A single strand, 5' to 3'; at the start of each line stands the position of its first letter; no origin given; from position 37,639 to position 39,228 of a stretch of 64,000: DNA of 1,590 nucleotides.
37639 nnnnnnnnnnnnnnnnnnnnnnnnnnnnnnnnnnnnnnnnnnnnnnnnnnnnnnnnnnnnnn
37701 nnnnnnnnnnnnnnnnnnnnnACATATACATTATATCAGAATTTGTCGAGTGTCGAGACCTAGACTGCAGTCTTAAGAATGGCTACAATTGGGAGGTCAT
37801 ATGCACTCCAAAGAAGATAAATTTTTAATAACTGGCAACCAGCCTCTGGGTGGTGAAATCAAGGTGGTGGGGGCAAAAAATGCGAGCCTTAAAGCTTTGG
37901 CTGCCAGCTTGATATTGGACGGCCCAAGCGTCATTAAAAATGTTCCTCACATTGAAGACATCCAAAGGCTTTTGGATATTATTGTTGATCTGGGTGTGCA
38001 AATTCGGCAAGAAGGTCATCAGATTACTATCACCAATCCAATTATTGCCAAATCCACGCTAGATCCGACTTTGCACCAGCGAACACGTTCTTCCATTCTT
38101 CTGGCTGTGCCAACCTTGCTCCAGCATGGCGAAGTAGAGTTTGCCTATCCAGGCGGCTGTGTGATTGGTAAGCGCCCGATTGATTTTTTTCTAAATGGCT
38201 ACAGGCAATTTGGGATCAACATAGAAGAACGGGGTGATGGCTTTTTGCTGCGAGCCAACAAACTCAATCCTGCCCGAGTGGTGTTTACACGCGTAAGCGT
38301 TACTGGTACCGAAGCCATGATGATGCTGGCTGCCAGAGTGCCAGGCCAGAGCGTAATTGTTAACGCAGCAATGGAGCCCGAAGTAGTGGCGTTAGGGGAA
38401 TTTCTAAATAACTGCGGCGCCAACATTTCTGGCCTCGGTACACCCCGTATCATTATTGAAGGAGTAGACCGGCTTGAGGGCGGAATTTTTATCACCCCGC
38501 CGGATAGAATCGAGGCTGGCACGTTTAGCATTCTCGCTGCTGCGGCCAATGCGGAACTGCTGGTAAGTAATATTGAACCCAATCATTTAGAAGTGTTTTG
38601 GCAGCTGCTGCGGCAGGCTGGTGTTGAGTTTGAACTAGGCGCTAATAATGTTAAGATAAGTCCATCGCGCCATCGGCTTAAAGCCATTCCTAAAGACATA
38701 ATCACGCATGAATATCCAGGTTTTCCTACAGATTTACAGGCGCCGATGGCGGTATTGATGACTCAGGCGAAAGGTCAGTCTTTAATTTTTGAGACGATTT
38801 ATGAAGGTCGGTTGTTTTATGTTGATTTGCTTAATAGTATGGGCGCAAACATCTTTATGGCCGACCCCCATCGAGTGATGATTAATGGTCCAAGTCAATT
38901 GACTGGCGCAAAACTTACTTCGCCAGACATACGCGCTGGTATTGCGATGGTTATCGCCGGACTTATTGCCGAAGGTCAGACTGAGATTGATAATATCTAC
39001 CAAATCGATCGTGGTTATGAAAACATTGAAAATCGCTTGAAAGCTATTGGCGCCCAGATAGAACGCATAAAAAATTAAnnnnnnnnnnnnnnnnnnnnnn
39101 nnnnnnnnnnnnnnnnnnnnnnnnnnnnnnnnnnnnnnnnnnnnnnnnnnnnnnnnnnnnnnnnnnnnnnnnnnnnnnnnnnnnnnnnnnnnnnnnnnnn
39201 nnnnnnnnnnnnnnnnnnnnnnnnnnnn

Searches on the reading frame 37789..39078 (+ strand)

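Call 31: search_protein_families(library=pfam, proteins=[window:37789-39078:+], max_evalue=0.001)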
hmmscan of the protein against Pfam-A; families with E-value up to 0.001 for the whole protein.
window:37789-39078:+ (429 aa): 1 family
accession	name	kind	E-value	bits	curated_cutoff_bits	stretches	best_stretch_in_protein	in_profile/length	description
PF00275.25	EPSP_synthase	-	2.1e-73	247.9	22.8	1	15-417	2-417/417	EPSP synthase (3-phosphoshikimate 1-carboxyvinyltransferase)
